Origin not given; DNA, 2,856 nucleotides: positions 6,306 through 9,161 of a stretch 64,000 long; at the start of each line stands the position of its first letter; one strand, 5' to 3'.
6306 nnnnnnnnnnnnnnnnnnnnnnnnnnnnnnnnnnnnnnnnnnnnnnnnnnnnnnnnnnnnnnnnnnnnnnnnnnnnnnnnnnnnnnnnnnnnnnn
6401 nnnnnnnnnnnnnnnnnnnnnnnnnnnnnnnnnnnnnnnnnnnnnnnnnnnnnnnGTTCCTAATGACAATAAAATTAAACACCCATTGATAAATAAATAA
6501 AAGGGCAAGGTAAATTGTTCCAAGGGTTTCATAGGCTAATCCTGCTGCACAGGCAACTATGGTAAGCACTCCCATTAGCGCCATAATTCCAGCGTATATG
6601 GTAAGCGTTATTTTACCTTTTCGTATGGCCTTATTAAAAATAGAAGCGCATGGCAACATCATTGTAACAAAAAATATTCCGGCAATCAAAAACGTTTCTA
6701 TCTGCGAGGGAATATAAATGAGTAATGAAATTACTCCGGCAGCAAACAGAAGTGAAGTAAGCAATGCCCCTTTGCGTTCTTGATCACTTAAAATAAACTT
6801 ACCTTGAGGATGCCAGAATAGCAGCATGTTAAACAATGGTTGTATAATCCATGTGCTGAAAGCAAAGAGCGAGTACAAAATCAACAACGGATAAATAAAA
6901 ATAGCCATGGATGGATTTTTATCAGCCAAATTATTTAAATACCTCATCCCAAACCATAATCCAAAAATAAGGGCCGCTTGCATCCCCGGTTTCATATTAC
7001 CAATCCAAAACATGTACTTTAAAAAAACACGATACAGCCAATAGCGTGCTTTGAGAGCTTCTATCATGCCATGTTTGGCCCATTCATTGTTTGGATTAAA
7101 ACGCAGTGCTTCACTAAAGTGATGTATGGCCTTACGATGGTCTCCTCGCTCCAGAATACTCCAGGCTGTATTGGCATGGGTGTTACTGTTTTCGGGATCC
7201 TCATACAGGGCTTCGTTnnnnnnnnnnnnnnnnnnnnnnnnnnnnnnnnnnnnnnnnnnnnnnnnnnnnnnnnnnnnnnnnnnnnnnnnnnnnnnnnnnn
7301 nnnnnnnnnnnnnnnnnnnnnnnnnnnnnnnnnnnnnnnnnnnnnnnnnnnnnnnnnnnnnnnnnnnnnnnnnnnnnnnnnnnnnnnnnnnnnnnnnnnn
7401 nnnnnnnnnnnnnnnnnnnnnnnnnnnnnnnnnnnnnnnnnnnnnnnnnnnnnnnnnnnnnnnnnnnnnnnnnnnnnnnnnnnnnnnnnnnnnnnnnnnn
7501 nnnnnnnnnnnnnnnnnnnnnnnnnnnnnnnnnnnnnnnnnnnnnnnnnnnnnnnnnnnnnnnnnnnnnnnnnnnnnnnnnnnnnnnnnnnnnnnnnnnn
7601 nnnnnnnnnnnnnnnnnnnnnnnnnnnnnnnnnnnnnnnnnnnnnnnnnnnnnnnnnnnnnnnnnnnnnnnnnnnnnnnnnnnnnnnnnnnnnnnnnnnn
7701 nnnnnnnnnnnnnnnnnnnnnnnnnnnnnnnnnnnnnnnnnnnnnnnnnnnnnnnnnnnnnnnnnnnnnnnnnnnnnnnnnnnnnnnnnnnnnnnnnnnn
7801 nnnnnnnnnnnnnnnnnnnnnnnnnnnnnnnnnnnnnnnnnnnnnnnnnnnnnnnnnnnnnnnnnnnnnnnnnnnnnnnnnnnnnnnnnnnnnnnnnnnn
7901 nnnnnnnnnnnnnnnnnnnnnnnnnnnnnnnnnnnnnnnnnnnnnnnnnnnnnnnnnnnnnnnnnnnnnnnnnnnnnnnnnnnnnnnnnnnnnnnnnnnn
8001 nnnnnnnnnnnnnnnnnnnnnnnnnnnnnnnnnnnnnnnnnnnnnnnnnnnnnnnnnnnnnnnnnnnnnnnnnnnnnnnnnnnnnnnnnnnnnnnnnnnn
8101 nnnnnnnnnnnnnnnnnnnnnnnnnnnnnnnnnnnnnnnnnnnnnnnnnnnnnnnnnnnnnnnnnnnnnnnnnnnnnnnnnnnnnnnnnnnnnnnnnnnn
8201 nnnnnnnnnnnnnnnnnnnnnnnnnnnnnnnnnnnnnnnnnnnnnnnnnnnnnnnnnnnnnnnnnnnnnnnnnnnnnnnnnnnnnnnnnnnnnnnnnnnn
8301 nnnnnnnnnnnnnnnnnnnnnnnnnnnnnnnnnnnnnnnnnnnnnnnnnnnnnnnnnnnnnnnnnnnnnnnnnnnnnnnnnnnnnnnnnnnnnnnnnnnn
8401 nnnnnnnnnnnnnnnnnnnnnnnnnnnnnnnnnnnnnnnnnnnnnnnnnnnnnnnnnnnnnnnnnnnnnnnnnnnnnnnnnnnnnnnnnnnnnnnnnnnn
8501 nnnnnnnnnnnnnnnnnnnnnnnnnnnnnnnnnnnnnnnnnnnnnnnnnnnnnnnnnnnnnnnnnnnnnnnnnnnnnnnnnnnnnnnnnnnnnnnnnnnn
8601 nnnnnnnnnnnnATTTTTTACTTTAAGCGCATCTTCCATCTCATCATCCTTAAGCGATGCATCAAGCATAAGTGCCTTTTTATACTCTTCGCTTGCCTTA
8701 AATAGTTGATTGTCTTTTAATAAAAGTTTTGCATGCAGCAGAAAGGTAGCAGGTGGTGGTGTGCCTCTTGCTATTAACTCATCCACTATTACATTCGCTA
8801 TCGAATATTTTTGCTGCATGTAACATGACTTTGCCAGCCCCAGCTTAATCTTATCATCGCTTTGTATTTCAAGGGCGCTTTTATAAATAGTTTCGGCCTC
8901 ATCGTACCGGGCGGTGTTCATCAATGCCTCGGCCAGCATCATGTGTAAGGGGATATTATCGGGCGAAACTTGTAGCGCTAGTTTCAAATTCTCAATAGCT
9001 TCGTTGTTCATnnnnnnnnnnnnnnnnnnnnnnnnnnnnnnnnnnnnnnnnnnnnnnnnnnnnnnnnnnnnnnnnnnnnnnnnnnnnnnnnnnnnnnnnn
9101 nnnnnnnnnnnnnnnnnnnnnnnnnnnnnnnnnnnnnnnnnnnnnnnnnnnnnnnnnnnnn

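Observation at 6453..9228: Two-gene module of unknown function: TPR-AAA+ ATPase plus TPR-polytopic membrane protein, with a palindrome upstream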

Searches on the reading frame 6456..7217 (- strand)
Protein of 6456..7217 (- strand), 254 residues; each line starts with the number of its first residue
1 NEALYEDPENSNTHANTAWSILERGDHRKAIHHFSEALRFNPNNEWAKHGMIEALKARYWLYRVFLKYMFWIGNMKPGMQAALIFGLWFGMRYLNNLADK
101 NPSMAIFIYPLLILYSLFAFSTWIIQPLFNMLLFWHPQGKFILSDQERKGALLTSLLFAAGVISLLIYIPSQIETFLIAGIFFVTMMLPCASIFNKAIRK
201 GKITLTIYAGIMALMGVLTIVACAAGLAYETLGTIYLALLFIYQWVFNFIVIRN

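Call 22: search_solved_structures(query=window:6456-7052:-, max_evalue=10)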
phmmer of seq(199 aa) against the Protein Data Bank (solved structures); distinct sequences matched with E-value up to 10: 0.

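Call 37: search_protein_representatives(protein=window:6456-7073:-)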
Query: 206 residues. Proteins with E-value up to 0.001 (for the whole library): 1314; up to 1e-10: 745; up to 1e-30: 10. The best 150 are listed.
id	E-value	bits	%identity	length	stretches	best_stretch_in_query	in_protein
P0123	1.2e-43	165.8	43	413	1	1-205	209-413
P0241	2.4e-36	141.9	37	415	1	2-205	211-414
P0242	2.6e-35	138.5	38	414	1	2-204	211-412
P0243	3.3e-34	134.9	40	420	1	2-205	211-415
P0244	2.3e-33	132.2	37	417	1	2-205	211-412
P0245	1.3e-32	129.7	37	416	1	2-205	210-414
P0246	2.6e-32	128.8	38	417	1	2-205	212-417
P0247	4.5e-32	128.0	34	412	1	2-204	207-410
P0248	2.2e-31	125.7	37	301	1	2-205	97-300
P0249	6.1e-31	124.3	35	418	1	2-204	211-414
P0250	1.3e-30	123.2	36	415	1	2-203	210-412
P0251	6.4e-30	120.9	33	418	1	2-205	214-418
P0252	2.2e-29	119.2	35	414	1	2-205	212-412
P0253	1.4e-28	116.6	33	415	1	2-205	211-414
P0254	1.8e-28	116.2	33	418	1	2-205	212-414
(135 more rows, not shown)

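Call 44: predict_structure(alignment_id=A3)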
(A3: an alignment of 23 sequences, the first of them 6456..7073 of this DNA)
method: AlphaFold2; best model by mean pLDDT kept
length: 206 residues; sequences in the alignment: 23
mean_pLDDT: 92.6   pTM: 0.81
mean pLDDT of the five models: 92.6, 91.5, 90.9, 90.0, 89.1
residues with pLDDT >= 90: 149; 70-90: 57; 50-70: 0; < 50: 0
segments of 3 or more residues with pLDDT < 50: none
pLDDT, mean of each block of 10 residues (from residue 1): 82 88 85 85 93 95 88 88 93 94 97 98 97 97 93 95 98 97 97 93 90
secondary structure, 60 per line:
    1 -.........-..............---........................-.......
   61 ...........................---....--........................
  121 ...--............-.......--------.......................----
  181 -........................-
elements in order: H2-10 H12-25 H29-52 H54-87 H91-94 H97-123 H126-137 H139-145 H154-176 H182-205

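Call 50: search_dna_similar(query=window:6456-7217:-, collection=plasmids, mode=protein, max_evalue=0.001, max_rows=10)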
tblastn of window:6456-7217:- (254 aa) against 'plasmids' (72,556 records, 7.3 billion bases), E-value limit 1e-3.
No match.

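Call 51: search_dna_similar(query=window:6456-7217:-, collection=phages, mode=protein, max_evalue=0.001, max_rows=10)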
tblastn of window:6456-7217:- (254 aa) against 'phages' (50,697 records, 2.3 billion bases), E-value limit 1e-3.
No match.

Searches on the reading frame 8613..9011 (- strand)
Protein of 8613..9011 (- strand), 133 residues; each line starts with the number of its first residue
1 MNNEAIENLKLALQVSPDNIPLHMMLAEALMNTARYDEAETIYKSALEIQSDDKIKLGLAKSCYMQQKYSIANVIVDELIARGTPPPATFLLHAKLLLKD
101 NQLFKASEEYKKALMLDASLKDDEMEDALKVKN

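Call 59: search_solved_structures(query=window:8613-9011:-, max_evalue=10, show_alignments=0)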
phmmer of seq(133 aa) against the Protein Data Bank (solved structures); distinct sequences matched with E-value up to 10: 112 (the best 60 are shown).
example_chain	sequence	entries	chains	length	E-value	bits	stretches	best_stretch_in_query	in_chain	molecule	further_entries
9qhb_A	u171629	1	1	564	3.7e-12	49.7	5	3-118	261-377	Engineered tetratricopeptide repeat protein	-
8bu0_A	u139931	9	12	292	2e-10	44.1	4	3-51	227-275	Consensus tetratricopeptide repeat protein | Crystal structure of an 8-repeat consensus TPR superhelix with Zinc. | Monomer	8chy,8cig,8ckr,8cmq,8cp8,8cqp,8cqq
7rqf_A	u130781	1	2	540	6.9e-10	42.3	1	3-111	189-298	TPR repeat-containing protein PA4667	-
8sxe_C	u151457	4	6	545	8.9e-10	42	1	3-111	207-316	TPR repeat-containing protein PA4667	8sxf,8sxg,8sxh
1w3b_A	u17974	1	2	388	5.1e-07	33.1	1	3-51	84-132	UDP-N-ACETYLGLUCOSAMINE--PEPTIDE N-ACETYLGLUCOSAMINYLTRANSFERASE 110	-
6eou_A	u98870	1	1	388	7.9e-07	32.5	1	3-51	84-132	UDP-N-acetylglucosamine--peptide N-acetylglucosaminyltransferase 110 kDa subunit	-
9qhc_A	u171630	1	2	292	1.7e-06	31.4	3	3-118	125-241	Engineered tetratricopeptide repeat protein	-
1na0_A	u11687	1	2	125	7.2e-06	29.4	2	3-53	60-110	designed protein CTPR3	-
7yeh_B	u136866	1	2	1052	1e-05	28.9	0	3-52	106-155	UDP-N-acetylglucosamine--peptide N-acetylglucosaminyltransferase 110 kDa subunit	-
7yea_A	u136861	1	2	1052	1e-05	28.9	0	3-52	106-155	UDP-N-acetylglucosamine--peptide N-acetylglucosaminyltransferase 110 kDa subunit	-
7ntf_A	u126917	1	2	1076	1.2e-05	28.7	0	3-52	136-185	Isoform 1 of UDP-N-acetylglucosamine--peptide N-acetylglucosaminyltransferase 110 kDa subu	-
9gzg_A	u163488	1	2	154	1.4e-05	28.5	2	3-60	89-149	Engineered CTPR protein with glutamic acids for conductivity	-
6b85_J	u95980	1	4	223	1.5e-05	28.4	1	5-118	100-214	TMHC4_R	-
2wqh_A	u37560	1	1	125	1.5e-05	28.4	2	3-66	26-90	CTPR3Y3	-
6v8e_A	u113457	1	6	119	4e-05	26.9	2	3-53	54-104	Designed protein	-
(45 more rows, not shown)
